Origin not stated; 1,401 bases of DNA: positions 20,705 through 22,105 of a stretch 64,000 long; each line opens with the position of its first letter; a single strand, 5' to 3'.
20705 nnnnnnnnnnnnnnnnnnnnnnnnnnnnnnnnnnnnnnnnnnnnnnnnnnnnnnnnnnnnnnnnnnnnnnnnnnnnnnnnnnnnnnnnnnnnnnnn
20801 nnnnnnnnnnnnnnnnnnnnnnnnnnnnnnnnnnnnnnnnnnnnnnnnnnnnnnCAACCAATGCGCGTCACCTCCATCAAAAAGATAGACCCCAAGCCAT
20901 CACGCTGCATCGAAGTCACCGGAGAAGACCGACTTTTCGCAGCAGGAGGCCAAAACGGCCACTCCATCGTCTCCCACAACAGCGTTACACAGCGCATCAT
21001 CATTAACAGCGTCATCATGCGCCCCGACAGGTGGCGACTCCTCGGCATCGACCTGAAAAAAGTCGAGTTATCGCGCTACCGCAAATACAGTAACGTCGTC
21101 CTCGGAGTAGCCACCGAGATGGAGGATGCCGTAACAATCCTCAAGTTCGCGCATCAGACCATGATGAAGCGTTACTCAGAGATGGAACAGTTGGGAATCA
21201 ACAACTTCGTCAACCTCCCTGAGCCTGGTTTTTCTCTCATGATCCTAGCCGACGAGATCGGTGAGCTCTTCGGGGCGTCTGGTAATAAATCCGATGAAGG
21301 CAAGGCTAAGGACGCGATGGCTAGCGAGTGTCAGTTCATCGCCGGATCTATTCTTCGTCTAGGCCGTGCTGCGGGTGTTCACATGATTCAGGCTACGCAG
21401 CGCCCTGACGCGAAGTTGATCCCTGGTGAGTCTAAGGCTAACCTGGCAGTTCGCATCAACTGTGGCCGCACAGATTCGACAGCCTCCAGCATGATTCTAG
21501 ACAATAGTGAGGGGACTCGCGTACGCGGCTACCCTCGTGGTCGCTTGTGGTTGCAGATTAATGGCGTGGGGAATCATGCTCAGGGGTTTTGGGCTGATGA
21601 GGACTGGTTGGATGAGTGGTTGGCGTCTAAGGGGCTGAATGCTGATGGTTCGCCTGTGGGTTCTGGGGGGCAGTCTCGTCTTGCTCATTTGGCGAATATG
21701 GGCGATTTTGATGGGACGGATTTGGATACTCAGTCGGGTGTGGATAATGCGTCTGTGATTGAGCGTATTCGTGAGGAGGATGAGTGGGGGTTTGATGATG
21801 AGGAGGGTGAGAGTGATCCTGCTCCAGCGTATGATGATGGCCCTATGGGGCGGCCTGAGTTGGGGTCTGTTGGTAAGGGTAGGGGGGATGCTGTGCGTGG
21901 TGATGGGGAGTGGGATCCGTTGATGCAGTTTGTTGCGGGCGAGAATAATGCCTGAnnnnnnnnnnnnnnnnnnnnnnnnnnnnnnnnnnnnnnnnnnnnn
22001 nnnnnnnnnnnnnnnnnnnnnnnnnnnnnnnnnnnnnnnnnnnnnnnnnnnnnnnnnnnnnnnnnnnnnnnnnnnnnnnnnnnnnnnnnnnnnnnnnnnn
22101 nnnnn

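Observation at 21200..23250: GT-rich, T-ending-codon island with sharp boundaries inside two genes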

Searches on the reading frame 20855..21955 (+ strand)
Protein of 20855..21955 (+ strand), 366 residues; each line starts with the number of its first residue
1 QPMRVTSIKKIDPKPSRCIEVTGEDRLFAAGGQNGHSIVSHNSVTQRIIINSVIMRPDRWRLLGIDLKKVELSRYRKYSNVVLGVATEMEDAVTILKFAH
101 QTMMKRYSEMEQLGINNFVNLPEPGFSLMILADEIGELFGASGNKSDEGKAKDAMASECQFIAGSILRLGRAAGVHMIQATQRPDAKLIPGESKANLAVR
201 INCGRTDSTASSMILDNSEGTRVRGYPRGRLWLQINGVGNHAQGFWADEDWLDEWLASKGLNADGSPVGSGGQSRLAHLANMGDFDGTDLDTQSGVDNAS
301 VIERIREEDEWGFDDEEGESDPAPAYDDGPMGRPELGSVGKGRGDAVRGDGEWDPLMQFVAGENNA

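Call 8: search_protein_families(library=pfam, proteins=[window:20855-21955:+], max_evalue=0.01)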
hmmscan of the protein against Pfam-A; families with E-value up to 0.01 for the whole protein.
window:20855-21955:+ (366 aa): 1 family
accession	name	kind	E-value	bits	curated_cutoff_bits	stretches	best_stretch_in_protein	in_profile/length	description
PF01580.24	FtsK_SpoIIIE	-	2.1e-12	47.4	24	1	43-118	53-131/221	FtsK/SpoIIIE family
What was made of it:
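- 20861..21955 (+): True FtsK-like gene (364 aa). It begins with a 40-aa split-intein C-fragment (20861-20980) and lacks the Walker A half. The sign change of the skew (crossing 0.5 at about 21.15 kb, ramp 20.9-21.55 kb) lies inside it. The Pfam FtsK_SpoIIIE match starts at profile position 53 (call 8).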

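Call 10: search_dna_similar(query=window:20870-21955:+, collection=phages, mode=protein, max_rows=15)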
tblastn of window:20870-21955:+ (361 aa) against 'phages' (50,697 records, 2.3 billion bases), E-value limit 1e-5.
Records with a match: 321; places in all: 321; records where one place covers at least 80% of the query: 0.
Best place of each record, by identity: <60% 321.
By first word of the organism name: Bacillus 229; Mycobacterium 52; Bacteriophage 19; Listeria 6; Staphylococcus 6; Ralstonia 5; Cylindrospermopsis 2; Phage 1; Enterococcus 1.
By host as written in the record: Mycobacterium smegmatis mc2 155 43; - 30; Bacillus subtilis 28; Bacillus cereus 18; Bacillus pumilus BL8 11; Bacillus megaterium 10; Bacillus anthracis 10; Bacillus subtilis BEST7003 8; and 78 more.
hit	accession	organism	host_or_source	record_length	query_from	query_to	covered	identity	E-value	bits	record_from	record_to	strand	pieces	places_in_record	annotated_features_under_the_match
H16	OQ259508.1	Bacillus phage BC-6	Bacillus cereus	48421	37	288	70%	28.0%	6e-13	76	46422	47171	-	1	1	hypothetical protein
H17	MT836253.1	Bacteriophage sp.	human fecal samples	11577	22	248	63%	28.5%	3e-13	77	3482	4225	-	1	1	record has no annotation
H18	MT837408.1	Bacteriophage sp.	human fecal samples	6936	35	247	59%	30.2%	1e-11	72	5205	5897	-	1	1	record has no annotation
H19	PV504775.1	Bacillus phage 268TH008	Bacillus subtilis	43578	38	248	58%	30.2%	2e-13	78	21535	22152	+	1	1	FtsK-like DNA translocase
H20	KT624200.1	Bacillus phage SP-15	Bacillus subtilis W-23-S(r); Bacillus ...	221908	23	251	63%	27.6%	4e-9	64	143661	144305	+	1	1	cell division protein FtsK/SpoIIIE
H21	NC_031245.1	Bacillus phage SP-15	Bacillus subtilis W-23-S(r); Bacillus ...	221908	23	251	63%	27.6%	4e-9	64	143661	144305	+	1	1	FtsK/SpoIIIE-like protein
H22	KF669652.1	Bacillus phage Grass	Bacillus subtilis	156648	21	242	61%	27.7%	2e-8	62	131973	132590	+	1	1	FtsK/SpoIIIE protein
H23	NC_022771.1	Bacillus phage Grass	Bacillus subtilis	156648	21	242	61%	27.7%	2e-8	62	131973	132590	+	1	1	FtsK/SpoIIIE-like protein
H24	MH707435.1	Bacillus phage BSP21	Bacillus subtilis KACC 17797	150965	21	242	61%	27.7%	3e-8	62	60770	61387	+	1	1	FtsK/SpoIIIE protein: FtsK/SpoIIIE protein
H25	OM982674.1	Bacillus phage SBSphiJ7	Bacillus subtilis BEST7003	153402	21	242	61%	27.7%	3e-8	61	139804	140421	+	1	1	hypothetical protein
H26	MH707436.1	Bacillus phage BSP36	Bacillus subtilis KCCM 11780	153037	21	242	61%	27.7%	3e-8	61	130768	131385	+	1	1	putative FtsK/SpoIIIE protein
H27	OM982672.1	Bacillus phage SBSphiJ5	Bacillus subtilis BEST7003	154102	21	242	61%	27.7%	4e-8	61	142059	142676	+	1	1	hypothetical protein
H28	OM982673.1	Bacillus phage SBSphiJ6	Bacillus subtilis BEST7003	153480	21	242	61%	27.7%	8e-8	60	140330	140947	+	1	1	hypothetical protein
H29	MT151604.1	Bacillus phage P59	Cytobacillus oceanisediminis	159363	21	242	61%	27.6%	2e-9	65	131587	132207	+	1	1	FtsK/SpoIIIE protein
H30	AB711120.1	Bacillus phage PM1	Bacillus subtilis subsp. natto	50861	43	241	55%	30.7%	7e-8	60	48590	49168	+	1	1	hypothetical protein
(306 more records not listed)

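Call 16: find_homologous_proteins(query=window:20861-21955:+)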
Query window:20861-21955:+ (364 aa): 420 proteins with E <= 0.001 among 4482 candidates; the best 120 are listed.
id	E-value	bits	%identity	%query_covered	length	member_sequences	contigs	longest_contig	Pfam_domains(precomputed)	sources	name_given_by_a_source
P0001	2.4e-239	811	99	100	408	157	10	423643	PF01580.25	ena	-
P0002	2.7e-157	541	72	92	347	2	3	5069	PF01580.25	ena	-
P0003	5.1e-144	498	65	98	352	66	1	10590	PF01580.25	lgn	-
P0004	1.6e-143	496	65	98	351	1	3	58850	PF01580.25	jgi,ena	jgi:hypothetical protein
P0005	1.0e-141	490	62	100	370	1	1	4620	PF01580.25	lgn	-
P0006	9.8e-139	480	64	98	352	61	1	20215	PF01580.25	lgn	-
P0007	5.9e-136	471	63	92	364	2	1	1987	PF01580.25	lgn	-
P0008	1.4e-133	463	56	100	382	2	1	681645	PF01580.25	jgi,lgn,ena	-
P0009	1.9e-133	463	57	100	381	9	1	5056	PF01580.25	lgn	-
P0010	1.2e-132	460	57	100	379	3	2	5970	PF01580.25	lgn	-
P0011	9.7e-131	454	67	84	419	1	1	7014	PF01580.25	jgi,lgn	jgi:hypothetical protein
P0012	1.6e-129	450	55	100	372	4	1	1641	PF01580.25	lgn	-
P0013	2.7e-129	449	55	100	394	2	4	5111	PF01580.25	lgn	-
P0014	2.4e-128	446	58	99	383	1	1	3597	PF01580.25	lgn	-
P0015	1.2e-127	444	57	100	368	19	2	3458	PF01580.25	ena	-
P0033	3.7e-122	426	64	84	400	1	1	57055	PF01580.25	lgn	-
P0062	2.6e-110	387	61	78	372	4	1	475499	PF01580.25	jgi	-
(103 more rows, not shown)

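Call 17: find_encoding_contigs(protein=P0004, flank=10000, max_places=2)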
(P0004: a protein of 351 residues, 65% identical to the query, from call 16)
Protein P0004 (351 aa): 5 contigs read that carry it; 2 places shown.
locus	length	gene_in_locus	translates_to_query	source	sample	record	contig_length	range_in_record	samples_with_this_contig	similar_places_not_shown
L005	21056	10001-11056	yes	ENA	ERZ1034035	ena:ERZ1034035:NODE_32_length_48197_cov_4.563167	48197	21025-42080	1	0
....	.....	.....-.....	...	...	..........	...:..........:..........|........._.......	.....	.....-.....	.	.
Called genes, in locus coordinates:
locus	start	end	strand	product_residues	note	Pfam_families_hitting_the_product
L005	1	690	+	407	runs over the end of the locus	PF13177:DNA_pol3_delta2, PF00004:AAA (weak), PF13173:AAA_14 (faint)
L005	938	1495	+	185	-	PF10688:Imp-YgjV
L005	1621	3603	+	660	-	PF13597:NRDD, PF01228:Gly_radical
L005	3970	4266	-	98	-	-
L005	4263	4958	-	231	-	-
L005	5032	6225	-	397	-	-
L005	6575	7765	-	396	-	-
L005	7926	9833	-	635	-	PF24308:DUF7487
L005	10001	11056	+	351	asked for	PF01580:FtsK_SpoIIIE (weak)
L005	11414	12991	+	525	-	-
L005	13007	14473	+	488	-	-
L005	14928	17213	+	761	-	PF12705:PDDEXK_1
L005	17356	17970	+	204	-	PF21982:RecX_HTH1 (faint)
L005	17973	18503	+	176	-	-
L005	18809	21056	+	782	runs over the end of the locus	PF00521:DNA_topoisoIV, PF03989:DNA_gyraseA_C (weak)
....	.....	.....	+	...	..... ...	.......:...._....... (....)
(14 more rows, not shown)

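Call 18: find_encoding_contigs(protein=P0008, flank=10000, max_places=2)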
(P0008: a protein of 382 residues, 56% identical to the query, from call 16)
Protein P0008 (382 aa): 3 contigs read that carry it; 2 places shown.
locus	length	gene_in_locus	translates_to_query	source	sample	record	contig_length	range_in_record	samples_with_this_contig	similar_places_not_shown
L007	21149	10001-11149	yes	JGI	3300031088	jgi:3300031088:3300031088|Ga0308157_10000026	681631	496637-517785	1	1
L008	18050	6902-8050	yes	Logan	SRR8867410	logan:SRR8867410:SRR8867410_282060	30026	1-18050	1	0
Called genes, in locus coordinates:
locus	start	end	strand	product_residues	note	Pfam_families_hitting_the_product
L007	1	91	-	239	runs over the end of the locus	-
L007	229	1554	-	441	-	-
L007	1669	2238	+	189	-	-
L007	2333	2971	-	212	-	PF00702:Hydrolase, PF08282:Hydrolase_3 (faint), PF12710:HAD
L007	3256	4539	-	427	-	-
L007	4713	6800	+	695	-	PF01653:DNA_ligase_aden, PF03120:OB_DNA_ligase, PF12826:HHH_2 (faint), PF00533:BRCT, PF12738:PTCB-BRCT (weak)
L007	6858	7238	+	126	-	-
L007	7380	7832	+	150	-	-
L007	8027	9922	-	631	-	PF24308:DUF7487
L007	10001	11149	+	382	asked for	PF01580:FtsK_SpoIIIE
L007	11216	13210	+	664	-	PF24308:DUF7487, PF25680:Mom (faint)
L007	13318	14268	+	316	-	PF03747:ADP_ribosyl_GH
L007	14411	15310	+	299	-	PF02517:Rce1-like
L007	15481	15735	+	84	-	PF20059:DUF6458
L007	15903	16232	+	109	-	-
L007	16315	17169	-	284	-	PF00149:Metallophos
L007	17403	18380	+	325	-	PF12705:PDDEXK_1, PF01930:Cas_Cas4 (faint)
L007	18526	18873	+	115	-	-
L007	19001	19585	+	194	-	PF02631:RecX_HTH2 (faint), PF21981:RecX_HTH3 (weak)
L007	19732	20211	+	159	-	-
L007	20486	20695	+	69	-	-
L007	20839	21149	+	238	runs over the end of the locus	-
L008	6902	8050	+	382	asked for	PF01580:FtsK_SpoIIIE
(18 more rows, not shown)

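Call 19: find_encoding_contigs(protein=P0062, flank=10000, max_places=2)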
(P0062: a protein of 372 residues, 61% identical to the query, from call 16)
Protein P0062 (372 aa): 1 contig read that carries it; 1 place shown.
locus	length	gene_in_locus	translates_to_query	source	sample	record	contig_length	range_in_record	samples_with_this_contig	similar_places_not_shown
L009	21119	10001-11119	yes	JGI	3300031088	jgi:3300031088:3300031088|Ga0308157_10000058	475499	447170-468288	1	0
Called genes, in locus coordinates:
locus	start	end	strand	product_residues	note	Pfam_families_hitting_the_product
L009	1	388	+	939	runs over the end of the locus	PF07733:DNA_pol3_alpha, PF17657:DNA_pol3_finger, PF14579:HHH_6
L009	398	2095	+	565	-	-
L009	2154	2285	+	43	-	-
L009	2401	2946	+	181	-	PF00011:HSP20, PF17886:ArsA_HSP20 (weak)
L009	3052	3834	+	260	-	-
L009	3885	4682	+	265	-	-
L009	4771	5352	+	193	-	-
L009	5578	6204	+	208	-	PF12710:HAD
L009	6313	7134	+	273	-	PF17746:SfsA_N, PF03749:SfsA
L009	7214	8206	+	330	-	PF00268:Ribonuc_red_sm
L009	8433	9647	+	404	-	-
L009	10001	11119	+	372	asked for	PF01580:FtsK_SpoIIIE (weak)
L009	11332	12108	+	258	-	PF02517:Rce1-like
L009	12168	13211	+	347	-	PF12705:PDDEXK_1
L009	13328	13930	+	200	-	-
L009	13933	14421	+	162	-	-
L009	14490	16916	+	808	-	PF00521:DNA_topoisoIV, PF03989:DNA_gyraseA_C (faint)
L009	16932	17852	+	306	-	PF04307:YdjM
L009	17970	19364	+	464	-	PF18073:Zn_ribbon_LapB, PF13481:AAA_25, PF03796:DnaB_C, PF06745:ATPase, PF23442:DUF7125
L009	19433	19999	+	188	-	PF04011:LemA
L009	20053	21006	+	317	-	PF01435:Peptidase_M48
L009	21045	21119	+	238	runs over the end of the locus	-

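Call 21: list_cluster_members(proteins=[P0001])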
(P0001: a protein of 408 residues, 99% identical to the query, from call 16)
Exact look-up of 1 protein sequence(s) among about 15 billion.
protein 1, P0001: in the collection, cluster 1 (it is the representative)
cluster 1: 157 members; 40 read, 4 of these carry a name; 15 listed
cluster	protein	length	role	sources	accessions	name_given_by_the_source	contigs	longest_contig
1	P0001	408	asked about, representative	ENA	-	-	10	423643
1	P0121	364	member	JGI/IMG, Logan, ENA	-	cell division ftsK/spoIIIE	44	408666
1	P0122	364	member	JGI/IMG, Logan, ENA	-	hypothetical protein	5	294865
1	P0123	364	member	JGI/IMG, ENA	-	cell division ftsK/spoIIIE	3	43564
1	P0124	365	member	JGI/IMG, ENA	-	cell division ftsK/spoIIIE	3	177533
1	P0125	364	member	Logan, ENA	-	-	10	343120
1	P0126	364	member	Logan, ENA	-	-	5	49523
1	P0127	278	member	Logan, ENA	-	-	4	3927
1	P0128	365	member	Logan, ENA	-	-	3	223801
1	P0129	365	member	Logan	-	-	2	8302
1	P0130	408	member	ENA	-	-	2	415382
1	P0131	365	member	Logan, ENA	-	-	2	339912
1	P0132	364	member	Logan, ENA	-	-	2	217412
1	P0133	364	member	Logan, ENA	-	-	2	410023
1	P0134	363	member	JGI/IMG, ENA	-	-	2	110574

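Call 23: find_encoding_contigs(protein=P0128, flank=10000, max_places=3)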
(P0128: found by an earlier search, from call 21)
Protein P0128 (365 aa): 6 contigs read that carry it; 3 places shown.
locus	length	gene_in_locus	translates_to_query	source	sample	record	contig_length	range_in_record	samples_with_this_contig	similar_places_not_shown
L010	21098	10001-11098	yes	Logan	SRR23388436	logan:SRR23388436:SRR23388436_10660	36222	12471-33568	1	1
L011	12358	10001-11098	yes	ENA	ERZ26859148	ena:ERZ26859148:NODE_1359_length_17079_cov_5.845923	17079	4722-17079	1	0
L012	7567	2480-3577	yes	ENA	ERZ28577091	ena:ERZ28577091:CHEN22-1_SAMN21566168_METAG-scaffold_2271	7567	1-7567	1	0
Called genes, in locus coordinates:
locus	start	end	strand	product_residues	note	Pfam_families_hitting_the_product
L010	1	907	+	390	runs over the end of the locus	-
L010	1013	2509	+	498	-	PF02811:PHP, PF07733:DNA_pol3_alpha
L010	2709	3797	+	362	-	PF05496:RuvB_N (faint), PF13177:DNA_pol3_delta2, PF00004:AAA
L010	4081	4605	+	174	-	PF10688:Imp-YgjV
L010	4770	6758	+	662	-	PF13597:NRDD, PF01228:Gly_radical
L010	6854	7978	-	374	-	-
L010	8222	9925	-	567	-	PF24308:DUF7487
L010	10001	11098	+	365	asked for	PF01580:FtsK_SpoIIIE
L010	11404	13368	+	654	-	PF12705:PDDEXK_1 (weak)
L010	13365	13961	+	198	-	-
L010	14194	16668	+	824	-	PF00521:DNA_topoisoIV, PF03989:DNA_gyraseA_C (faint)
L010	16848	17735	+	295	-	PF04307:YdjM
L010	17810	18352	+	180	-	-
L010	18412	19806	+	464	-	PF00154:RecA_N (weak), PF13481:AAA_25, PF03796:DnaB_C, PF06745:ATPase, PF23442:DUF7125, PF00004:AAA (weak), PF05362:Lon_C, PF13541:ChlI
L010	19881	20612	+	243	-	-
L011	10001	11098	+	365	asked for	PF01580:FtsK_SpoIIIE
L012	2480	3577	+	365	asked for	PF01580:FtsK_SpoIIIE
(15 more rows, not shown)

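Call 35: find_encoding_contigs(protein=P0002, flank=10000, max_places=3)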
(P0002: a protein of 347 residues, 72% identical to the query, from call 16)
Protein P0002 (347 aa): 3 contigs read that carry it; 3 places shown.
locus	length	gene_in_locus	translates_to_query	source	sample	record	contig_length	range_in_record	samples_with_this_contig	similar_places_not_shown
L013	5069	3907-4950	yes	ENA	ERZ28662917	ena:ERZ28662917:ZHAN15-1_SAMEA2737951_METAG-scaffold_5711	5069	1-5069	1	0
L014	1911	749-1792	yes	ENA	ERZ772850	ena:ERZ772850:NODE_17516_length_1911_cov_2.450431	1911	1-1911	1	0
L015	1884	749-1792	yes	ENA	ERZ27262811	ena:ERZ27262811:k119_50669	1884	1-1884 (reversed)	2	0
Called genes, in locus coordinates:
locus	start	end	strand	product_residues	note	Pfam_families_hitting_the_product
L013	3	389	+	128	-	?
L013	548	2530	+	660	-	PF13597:NRDD, PF01228:Gly_radical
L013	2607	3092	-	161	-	-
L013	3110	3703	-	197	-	-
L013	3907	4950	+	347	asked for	PF01580:FtsK_SpoIIIE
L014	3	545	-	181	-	?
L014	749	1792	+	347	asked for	PF01580:FtsK_SpoIIIE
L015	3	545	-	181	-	?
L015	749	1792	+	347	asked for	PF01580:FtsK_SpoIIIE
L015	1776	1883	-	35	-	?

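Call 36: find_encoding_contigs(protein=P0033, flank=10000, max_places=2)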
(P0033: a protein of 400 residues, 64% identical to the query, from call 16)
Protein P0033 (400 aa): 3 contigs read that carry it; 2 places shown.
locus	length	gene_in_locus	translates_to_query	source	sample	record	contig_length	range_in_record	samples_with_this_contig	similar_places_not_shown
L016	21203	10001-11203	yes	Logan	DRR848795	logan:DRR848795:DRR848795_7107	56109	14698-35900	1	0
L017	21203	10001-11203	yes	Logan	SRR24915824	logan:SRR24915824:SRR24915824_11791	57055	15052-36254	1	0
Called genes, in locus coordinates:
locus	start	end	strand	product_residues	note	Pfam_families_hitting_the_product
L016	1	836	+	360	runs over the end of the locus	PF05496:RuvB_N (faint), PF13177:DNA_pol3_delta2, PF00004:AAA, PF07728:AAA_5 (faint)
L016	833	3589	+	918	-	PF07733:DNA_pol3_alpha, PF17657:DNA_pol3_finger, PF14579:HHH_6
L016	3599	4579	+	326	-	-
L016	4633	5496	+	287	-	-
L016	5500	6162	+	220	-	-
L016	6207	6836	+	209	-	PF00702:Hydrolase (weak), PF12710:HAD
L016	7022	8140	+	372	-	PF06414:Zeta_toxin, PF13671:AAA_33 (weak)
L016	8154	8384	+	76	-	-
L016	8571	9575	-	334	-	PF18143:HAD_SAK_2 (weak)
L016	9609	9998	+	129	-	-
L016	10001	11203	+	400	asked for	PF01580:FtsK_SpoIIIE (faint)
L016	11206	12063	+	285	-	PF02517:Rce1-like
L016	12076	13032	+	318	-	PF12705:PDDEXK_1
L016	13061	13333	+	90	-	-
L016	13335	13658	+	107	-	-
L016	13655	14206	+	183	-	PF21982:RecX_HTH1 (faint), PF21981:RecX_HTH3 (faint)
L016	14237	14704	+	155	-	-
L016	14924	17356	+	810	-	PF00521:DNA_topoisoIV, PF03989:DNA_gyraseA_C (faint)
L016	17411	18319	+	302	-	PF04307:YdjM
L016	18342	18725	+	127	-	-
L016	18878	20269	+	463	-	PF18073:Zn_ribbon_LapB (weak), PF00154:RecA_N (weak), PF13481:AAA_25, PF03796:DnaB_C, PF06745:ATPase, PF13541:ChlI (weak)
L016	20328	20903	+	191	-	-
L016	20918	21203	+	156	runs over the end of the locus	-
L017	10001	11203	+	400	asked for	PF01580:FtsK_SpoIIIE (faint)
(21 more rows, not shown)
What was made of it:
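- On Compositional island from horizontal transfer or mosaic recombination: The genes are syntenic core genes (calls 17-19, 36).
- The arm covers syntenic core genes (calls 17-19, 36).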
